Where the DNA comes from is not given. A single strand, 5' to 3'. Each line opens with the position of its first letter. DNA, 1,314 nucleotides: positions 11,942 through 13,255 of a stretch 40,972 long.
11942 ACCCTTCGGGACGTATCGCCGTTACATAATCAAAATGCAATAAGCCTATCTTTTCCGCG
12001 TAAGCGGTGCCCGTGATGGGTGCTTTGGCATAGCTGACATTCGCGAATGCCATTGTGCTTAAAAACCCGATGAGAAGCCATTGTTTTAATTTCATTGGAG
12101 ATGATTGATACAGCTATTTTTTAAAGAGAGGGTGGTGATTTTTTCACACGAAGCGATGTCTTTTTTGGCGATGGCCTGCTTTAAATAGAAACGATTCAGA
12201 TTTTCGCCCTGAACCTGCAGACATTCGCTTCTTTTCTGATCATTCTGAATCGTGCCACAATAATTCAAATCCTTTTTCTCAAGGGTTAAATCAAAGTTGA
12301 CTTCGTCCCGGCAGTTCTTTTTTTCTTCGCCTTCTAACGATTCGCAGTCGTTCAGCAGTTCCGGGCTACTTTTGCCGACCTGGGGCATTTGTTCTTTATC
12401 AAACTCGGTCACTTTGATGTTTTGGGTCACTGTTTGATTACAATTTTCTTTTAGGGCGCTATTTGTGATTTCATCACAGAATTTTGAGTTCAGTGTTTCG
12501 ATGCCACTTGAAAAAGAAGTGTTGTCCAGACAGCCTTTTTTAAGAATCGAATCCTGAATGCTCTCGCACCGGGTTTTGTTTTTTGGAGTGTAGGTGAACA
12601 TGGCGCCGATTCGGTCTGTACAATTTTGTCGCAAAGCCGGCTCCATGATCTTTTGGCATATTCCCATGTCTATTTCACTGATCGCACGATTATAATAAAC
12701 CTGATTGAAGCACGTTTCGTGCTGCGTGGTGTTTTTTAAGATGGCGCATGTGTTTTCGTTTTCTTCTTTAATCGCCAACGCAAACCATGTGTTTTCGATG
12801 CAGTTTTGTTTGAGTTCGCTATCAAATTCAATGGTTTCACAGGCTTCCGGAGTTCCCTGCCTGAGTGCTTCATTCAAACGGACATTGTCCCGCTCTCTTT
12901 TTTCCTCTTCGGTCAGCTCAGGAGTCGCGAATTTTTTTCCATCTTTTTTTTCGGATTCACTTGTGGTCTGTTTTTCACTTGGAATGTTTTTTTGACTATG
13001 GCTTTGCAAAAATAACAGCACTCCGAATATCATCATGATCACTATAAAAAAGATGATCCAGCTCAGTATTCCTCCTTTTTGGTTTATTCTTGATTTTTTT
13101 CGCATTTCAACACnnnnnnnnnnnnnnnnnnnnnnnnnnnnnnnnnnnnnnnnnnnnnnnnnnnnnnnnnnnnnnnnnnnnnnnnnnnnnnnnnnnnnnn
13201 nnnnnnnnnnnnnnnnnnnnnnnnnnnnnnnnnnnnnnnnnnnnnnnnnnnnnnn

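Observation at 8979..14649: Translationally coupled three-gene envelope module with no recognisable enzymatic domain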

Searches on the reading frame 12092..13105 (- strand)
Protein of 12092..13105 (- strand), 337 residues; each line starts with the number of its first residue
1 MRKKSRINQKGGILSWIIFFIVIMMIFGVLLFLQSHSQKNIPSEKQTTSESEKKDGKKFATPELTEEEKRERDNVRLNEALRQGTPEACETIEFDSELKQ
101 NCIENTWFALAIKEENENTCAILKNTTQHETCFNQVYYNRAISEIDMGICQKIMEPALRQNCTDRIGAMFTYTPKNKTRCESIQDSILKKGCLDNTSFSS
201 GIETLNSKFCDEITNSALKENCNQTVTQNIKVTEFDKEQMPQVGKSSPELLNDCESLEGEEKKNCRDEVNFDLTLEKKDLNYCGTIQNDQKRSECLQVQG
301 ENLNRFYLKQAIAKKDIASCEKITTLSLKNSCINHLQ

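Call 3: search_protein_families(library=pfam, proteins=[window:12092-13105:-], max_evalue=1)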
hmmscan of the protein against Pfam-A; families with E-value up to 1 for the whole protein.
window:12092-13105:- (337 aa): 3 families
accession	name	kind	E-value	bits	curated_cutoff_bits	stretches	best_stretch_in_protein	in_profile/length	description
PF17671.6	DUF5531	-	0.036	14.4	25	1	11-111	13-112/152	Family of unknown function (DUF5531)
PF00895.25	ATP-synt_8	-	0.038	14.9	23.4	1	15-53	8-46/55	ATP synthase protein 8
PF25184.1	YxzE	-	0.19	13.2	40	1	17-51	5-39/65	YxzE-like putative bacteriocin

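Call 4: search_protein_families(library=ncbifam, proteins=[window:12092-13105:-], max_evalue=1)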
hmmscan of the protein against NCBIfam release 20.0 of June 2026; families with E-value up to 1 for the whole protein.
window:12092-13105:- (337 aa): 6 families
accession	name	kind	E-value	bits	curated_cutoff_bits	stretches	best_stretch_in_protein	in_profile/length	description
NF042931.1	SAG1386_EF1546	equivalog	0.0019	18.3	80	1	17-68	36-89/158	SAG1386/EF1546 family surface-associated protein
TIGR02830.1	spore_III_AG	equivalog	0.0068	15.8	147.7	1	19-83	4-68/186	stage III sporulation protein AG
NF006283.1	PRK08455.1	equivalog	0.025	14.2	187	1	15-67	21-74/182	flagellar basal body-associated protein FliL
NF033885.1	conj_TraP_IncI1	equivalog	0.053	13.3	135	1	14-89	14-88/217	conjugal transfer protein TraP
NF007350.0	PRK09841.1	equivalog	0.091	10.8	1248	1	205-280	241-309/726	tyrosine-protein kinase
TIGR02111.1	PQQ_syn_pqqC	equivalog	0.19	11.1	240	0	296-327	36-67/239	pyrroloquinoline-quinone synthase PqqC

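Call 11: search_solved_structures(query=window:12092-13105:-, max_evalue=10)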
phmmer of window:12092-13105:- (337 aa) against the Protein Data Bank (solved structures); distinct sequences matched with E-value up to 10: 1.
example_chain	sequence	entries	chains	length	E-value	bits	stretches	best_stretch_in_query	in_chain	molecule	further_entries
9hmf_O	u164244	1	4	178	0.29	13.3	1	9-63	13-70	Flagellar protein FliL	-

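Call 23: find_homologous_proteins(query=window:12092-13105:-, max_evalue=0.001)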
Query window:12092-13105:- (337 aa): 3 proteins with E <= 0.001 among 1976 candidates.
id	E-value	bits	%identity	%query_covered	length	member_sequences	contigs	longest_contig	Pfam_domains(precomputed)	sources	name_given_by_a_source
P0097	3.2e-220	747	100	100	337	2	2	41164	-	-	-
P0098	5.4e-56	208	35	99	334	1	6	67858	-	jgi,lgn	jgi:hypothetical protein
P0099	9.7e-56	207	35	99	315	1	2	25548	-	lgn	-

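Call 58: search_protein_families(library=pfam, alignment_id=A2, max_evalue=1)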
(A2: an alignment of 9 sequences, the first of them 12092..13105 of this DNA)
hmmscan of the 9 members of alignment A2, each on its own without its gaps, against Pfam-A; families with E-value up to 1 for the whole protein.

A. member 1, window:12092-13105:- (337 aa): 3 families
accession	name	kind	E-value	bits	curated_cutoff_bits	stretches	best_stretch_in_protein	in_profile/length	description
PF17671.6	DUF5531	-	0.036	14.4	25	1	11-111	13-112/152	Family of unknown function (DUF5531)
PF00895.25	ATP-synt_8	-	0.038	14.9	23.4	1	15-53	8-46/55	ATP synthase protein 8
PF25184.1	YxzE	-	0.19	13.2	40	1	17-51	5-39/65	YxzE-like putative bacteriocin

B. families by the number of members that match (of 9 scanned): 15 families
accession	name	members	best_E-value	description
PF20242.3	Emfourin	1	7.4e-05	Emfourin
PF02607.22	B12-binding_2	1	0.014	B12 binding domain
PF13624.11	SurA_N_3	1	0.028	SurA-like N-terminal domain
PF17671.6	DUF5531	1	0.036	Family of unknown function (DUF5531)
PF00895.25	ATP-synt_8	1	0.038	ATP synthase protein 8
PF19682.4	DUF6184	1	0.058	Family of unknown function (DUF6184)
PF08861.15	DUF1828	1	0.06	Domain of unknown function DUF1828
PF05620.16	TMEM208_SND2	1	0.13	SRP-independent targeting protein 2/TMEM208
PF06163.17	DUF977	1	0.14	Bacterial protein of unknown function (DUF977)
PF11044.13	TMEMspv1-c74-12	1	0.16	Plectrovirus spv1-c74 ORF 12 transmembrane protein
PF25184.1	YxzE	1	0.19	YxzE-like putative bacteriocin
PF01384.25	PHO4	1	0.24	Phosphate transporter family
PF23667.1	CUB_CDCP1_1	1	0.39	CDCP1 CUB domain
PF13035.11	DUF3896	1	0.4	Protein of unknown function (DUF3896)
PF09329.16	zf-primase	1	0.76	Primase zinc finger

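Call 68: search_protein_representatives(alignment_id=A4)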
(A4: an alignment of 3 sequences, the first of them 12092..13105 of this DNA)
Query: 3 sequences, 337 profile positions. Proteins with E-value up to 0.001 (for the whole library): 1429; up to 1e-10: 313; up to 1e-30: 44. The best 150 are listed.
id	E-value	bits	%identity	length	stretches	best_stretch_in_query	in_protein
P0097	2.0e-177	606.1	-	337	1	1-337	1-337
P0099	7.1e-144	495.8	-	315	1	1-337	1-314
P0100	2.4e-132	457.9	-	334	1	8-337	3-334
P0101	7.9e-99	347.7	-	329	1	7-334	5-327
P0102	1.3e-97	343.6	-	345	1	3-337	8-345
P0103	8.1e-93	327.9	-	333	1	10-336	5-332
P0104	5.4e-89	315.4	-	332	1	8-337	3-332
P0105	1.1e-85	304.5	-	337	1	1-336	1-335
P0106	9.4e-84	298.1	-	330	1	10-336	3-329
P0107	1.0e-81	291.4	-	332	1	7-337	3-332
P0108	1.3e-77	277.9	-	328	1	8-336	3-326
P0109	1.3e-74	268.1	-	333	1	9-335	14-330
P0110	4.1e-74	266.4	-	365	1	4-334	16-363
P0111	9.9e-74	265.2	-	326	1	9-337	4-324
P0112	2.3e-73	264.0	-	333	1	8-337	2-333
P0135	4.0e-35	138.2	-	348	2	13-230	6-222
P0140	1.9e-31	126.2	-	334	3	125-335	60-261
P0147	2.8e-28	115.7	-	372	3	106-304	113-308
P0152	1.1e-27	113.8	-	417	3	87-215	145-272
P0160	3.3e-26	108.9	-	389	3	59-198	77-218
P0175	6.3e-24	101.4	-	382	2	86-336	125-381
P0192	6.1e-21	91.6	-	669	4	119-239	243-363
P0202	4.5e-20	88.8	-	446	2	16-172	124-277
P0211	2.3e-19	86.4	-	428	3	88-226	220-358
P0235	1.4e-17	80.6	-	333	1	21-334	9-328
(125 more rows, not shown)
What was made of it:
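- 12092..13105 (-): Gene B: a 337-aa protein with a single N-terminal membrane anchor (N-in), a charged linker, and eight Cys-x10-12-Cys pairs in a 30-residue repeat. It is presumed to be an extracytoplasmic, disulfide-stapled helical-repeat domain. An exhaustive profile search found 1429 cluster representatives at E <= 1e-3 (call 68).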

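Call 69: list_cluster_members(proteins=[P0135, P0140, P0147, P0152, P0160, P0175, P0192, P0202, P0211, P0235])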
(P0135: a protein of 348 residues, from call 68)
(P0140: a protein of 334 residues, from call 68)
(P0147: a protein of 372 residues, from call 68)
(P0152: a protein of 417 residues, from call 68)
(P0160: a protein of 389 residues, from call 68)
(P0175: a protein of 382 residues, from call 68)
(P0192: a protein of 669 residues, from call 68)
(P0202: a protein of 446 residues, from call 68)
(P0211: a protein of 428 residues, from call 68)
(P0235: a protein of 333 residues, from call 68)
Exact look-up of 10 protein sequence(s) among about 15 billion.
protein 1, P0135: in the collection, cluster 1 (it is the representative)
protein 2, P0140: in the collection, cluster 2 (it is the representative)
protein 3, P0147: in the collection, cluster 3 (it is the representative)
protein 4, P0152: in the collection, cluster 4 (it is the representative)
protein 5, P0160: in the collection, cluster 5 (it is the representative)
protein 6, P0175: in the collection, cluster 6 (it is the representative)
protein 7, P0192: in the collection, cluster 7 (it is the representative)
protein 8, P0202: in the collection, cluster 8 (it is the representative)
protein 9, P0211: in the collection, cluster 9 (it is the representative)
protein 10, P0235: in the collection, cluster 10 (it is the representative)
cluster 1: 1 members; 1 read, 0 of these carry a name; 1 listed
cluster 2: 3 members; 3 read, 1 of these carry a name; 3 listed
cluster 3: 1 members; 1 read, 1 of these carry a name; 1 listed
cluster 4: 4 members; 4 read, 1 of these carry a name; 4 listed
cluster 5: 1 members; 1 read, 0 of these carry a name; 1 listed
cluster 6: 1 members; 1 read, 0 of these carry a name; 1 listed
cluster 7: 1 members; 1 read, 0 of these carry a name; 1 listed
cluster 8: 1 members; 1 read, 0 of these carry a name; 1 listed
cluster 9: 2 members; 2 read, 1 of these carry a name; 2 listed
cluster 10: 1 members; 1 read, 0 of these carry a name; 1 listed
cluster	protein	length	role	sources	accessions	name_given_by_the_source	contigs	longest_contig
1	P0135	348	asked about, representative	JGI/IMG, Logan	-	-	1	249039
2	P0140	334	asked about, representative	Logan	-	-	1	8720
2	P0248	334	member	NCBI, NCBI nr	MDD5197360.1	MAG: hypothetical protein PHN60_00705 [Candidatus Gracilibacteria bacterium] | hypothetical protein [Candidatus Gracilibacteria bacterium]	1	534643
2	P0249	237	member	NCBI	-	-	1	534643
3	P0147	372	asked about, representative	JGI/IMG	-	hypothetical protein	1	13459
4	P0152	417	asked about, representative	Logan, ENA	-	-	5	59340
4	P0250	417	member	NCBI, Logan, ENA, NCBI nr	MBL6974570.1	MAG: hypothetical protein ISR64_02455 [Deltaproteobacteria bacterium] | hypothetical protein [Deltaproteobacteria bacterium]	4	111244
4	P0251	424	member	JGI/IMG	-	-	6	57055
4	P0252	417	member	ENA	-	-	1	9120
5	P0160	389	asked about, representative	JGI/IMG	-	-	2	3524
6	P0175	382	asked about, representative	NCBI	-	-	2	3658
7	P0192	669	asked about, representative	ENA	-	-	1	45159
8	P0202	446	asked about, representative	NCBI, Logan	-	-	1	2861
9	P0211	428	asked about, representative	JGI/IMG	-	hypothetical protein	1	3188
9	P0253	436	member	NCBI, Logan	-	-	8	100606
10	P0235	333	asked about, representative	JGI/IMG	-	-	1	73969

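Call 71: search_protein_families(library=pfam, proteins=[P0135, P0140, P0152, P0192, P0211, P0235], max_evalue=0.1)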
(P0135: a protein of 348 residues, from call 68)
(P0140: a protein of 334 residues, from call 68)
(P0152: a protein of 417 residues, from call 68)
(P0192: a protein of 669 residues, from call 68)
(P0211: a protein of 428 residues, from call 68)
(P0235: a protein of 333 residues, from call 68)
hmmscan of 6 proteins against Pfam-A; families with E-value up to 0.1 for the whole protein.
P0135 (348 aa): 0 families

P0140 (334 aa): 0 families

P0152 (417 aa): 0 families

P0192 (669 aa): 0 families

P0211 (428 aa): 0 families

P0235 (333 aa): 0 families
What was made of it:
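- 12092..13105 (-): No Pfam family (calls 58, 71).
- On Sel1/TPR-like disulfide-bridged helical repeats: No Sel1 or TPR Pfam hit in 9 orthologues or 6 distant relatives (calls 58, 71).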

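Call 72: find_encoding_contigs(protein=P0248, flank=8000, max_places=1)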
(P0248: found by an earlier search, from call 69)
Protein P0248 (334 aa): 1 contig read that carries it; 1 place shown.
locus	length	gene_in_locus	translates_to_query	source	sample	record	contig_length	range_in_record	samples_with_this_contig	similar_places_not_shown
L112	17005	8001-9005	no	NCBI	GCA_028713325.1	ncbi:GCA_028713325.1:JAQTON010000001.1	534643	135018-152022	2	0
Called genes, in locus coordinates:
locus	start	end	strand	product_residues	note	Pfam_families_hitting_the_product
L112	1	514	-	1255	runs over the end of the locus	-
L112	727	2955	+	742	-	-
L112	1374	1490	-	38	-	-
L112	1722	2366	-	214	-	-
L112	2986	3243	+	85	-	-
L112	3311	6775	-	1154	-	PF00563:EAL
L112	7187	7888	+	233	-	PF20260:PUA_4, PF04452:Methyltrans_RNA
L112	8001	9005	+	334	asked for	-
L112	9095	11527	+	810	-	-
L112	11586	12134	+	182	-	-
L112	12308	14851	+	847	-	PF23569:NBD_SMAX1 (weak), PF00004:AAA, PF17871:AAA_lid_9, PF00158:Sigma54_activat (weak), PF00004:AAA (weak), PF07724:AAA_2, PF07728:AAA_5, PF10431:ClpB_D2-small, +9 more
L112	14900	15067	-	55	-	-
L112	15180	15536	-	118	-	-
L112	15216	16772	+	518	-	-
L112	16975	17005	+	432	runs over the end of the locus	-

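Call 76: find_encoding_contigs(protein=P0135, flank=8000, max_places=1)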
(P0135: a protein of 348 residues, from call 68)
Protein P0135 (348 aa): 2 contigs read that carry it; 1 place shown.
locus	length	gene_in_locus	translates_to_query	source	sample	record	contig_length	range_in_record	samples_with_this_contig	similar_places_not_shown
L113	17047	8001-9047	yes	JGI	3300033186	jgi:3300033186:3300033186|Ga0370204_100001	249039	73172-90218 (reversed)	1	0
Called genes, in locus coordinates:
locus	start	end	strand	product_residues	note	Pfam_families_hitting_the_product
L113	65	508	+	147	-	PF01668:SmpB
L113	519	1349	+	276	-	PF02401:LYTB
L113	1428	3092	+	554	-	PF00920:ILVD_EDD_N, PF24877:ILV_EDD_C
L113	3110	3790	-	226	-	PF00437:T2SSE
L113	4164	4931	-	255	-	-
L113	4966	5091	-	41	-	-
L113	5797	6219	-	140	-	-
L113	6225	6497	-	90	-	-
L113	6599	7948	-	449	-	-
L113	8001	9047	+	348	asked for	-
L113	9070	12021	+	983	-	-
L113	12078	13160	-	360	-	PF00988:CPSase_sm_chain, PF07722:Peptidase_C26 (faint), PF00117:GATase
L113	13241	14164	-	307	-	PF02388:FemAB, PF13480:Acetyltransf_6, PF02388:FemAB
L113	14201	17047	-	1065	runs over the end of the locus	PF22590:Cas3-like_C_2 (faint), PF17757:UvrB_inter, PF02559:CarD_TRCF_RID, PF00270:DEAD, PF00271:Helicase_C, PF03461:TRCF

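Call 77: find_encoding_contigs(protein=P0250, flank=8000, max_places=1)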
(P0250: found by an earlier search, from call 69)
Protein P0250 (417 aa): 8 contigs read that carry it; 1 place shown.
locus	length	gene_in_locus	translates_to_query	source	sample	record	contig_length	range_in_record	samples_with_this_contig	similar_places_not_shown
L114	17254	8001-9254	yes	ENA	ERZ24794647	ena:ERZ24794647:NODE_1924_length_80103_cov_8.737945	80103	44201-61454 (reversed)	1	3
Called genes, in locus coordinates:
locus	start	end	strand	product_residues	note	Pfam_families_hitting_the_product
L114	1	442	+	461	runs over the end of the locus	PF13428:TPR_14 (faint), PF21033:RMD1-3 (faint), PF25062:ARM_TT21_N (faint), PF13431:TPR_17 (weak), PF23914:TPR_CcmH_CycH, PF00515:TPR_1, PF07719:TPR_2, PF13181:TPR_8 (weak), +11 more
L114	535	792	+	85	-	-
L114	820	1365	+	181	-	-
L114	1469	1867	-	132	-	-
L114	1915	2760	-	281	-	PF10727:Rossmann-like, PF10728:DUF2520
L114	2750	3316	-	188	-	PF01467:CTP_transf_like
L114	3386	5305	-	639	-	-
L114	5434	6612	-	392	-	PF07075:NamZ_N, PF20732:NamZ_C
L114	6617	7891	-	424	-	-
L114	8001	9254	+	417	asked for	-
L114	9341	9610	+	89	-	-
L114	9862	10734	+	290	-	-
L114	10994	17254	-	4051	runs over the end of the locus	PF02412:TSP_3, PF11617:Cu-binding_MopE, PF02412:TSP_3, PF11617:Cu-binding_MopE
